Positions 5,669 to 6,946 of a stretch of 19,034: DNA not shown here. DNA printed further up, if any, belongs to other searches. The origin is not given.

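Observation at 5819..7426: AT-rich two-gene operon (4-TM membrane protein + 325-aa soluble protein): candidate anti-phage defence system, possibly Kiwa-like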

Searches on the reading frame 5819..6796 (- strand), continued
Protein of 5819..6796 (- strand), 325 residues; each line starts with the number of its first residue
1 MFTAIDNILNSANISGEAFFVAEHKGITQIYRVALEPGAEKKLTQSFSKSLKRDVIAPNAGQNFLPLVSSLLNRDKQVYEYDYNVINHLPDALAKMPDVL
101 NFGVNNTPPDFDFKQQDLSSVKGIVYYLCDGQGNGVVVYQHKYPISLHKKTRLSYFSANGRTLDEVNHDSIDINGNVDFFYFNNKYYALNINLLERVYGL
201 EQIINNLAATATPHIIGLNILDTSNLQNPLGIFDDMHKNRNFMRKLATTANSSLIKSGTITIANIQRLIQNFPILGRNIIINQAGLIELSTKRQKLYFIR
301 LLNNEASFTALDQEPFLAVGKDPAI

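Call 62: find_encoding_contigs(protein=P0022, flank=3000, max_places=1)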
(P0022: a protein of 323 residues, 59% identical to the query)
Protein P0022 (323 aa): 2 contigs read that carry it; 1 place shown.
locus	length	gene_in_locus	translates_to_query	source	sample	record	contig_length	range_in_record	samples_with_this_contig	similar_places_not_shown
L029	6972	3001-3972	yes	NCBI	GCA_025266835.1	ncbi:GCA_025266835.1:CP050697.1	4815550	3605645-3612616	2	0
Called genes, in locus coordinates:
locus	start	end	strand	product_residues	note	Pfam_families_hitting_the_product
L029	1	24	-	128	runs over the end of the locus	-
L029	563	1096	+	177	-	PF05163:DinB, PF12867:DinB_2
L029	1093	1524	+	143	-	-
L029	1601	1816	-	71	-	-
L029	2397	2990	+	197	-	PF28043:KwaA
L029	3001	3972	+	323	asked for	PF16162:KwaB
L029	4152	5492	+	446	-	-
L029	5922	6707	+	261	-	-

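Call 63: find_encoding_contigs(protein=P0033, flank=3000, max_places=1)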
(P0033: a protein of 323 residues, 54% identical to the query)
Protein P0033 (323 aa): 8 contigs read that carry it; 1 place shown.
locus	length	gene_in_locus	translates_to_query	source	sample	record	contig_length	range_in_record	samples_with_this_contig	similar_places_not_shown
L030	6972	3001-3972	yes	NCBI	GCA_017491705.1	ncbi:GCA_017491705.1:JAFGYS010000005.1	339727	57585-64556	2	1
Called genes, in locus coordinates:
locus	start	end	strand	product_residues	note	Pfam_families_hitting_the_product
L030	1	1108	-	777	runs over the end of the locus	PF12161:HsdM_N, PF02384:N6_Mtase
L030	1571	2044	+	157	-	-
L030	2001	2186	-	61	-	-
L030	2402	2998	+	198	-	PF28043:KwaA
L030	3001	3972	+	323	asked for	PF16162:KwaB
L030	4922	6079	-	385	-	PF03738:GSP_synth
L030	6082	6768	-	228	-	PF06693:DUF1190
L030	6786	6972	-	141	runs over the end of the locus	PF03994:DUF350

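Call 64: find_encoding_contigs(protein=P0016, flank=3000, max_places=1)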
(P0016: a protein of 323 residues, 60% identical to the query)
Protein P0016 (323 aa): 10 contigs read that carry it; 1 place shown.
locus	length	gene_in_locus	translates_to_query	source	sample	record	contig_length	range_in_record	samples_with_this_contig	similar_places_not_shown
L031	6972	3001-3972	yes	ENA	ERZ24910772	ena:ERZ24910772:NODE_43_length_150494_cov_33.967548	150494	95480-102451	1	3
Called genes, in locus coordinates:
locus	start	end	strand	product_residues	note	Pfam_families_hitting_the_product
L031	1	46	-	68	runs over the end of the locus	PF05356:Phage_Coat_B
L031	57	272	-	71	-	-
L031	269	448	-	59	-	-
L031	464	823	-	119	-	-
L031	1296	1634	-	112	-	PF17525:DUF5447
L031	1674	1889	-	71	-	PF12728:HTH_17 (weak)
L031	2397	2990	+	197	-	PF28043:KwaA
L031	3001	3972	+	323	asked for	PF16162:KwaB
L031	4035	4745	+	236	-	-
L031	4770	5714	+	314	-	-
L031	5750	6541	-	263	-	PF01844:HNH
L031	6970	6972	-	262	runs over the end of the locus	PF12697:Abhydrolase_6, PF00561:Abhydrolase_1, PF12146:Hydrolase_4, PF03096:Ndr (weak)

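Call 65: find_encoding_contigs(protein=P0046, flank=3000, max_places=1)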
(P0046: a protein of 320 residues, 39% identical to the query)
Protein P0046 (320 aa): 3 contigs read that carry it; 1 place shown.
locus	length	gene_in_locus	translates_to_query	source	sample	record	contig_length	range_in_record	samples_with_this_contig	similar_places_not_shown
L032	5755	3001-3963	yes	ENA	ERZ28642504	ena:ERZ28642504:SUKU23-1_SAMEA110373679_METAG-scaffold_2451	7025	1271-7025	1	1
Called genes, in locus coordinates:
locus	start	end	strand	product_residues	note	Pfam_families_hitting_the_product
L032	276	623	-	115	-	-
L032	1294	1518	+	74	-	PF05509:TraY, PF19807:DUF6290 (weak)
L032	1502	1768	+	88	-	PF05016:ParE_toxin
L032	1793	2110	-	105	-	-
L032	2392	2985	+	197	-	PF28043:KwaA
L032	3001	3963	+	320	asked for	PF16162:KwaB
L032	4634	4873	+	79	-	-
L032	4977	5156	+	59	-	PF01815:Rop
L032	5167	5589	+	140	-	PF12728:HTH_17 (weak)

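Call 86: search_solved_structures(query=A1, show_alignments=1)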
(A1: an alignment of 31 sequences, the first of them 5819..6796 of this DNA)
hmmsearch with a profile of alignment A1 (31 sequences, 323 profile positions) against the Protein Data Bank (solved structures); distinct sequences matched with E-value up to 0.001: 2.
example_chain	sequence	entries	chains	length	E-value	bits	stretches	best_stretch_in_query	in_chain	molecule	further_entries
9mrx_K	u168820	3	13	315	1.4e-15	60.5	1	21-320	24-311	Kiwa protein KwaB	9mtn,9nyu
9o0i_H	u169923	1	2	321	1.5e-15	60.5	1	21-320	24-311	Kiwa protein KwaB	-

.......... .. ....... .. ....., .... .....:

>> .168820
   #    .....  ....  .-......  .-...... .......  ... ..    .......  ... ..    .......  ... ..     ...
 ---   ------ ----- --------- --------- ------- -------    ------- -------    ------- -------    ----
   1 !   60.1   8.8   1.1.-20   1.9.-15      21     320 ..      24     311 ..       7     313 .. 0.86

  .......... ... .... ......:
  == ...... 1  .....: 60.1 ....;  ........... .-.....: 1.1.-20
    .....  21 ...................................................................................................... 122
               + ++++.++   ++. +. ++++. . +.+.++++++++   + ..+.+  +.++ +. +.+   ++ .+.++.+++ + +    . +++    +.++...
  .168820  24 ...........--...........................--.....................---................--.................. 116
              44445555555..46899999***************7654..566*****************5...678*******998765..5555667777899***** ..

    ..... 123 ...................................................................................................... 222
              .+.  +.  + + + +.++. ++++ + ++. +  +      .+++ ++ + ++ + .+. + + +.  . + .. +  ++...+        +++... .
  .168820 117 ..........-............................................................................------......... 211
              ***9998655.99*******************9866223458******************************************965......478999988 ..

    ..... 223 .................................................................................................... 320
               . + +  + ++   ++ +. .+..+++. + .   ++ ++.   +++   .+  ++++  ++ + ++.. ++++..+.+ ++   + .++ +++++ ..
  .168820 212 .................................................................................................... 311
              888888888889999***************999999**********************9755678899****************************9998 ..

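Call 94: search_protein_families(library=phrogs, proteins=[window:5819-6796:-], max_evalue=0.001)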
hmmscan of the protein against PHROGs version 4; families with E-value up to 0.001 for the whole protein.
window:5819-6796:- (325 aa): 1 family
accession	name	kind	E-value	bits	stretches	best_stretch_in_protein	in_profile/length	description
phrog_36735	-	unknown function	1.7e-191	636.7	1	1-324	1-324/325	-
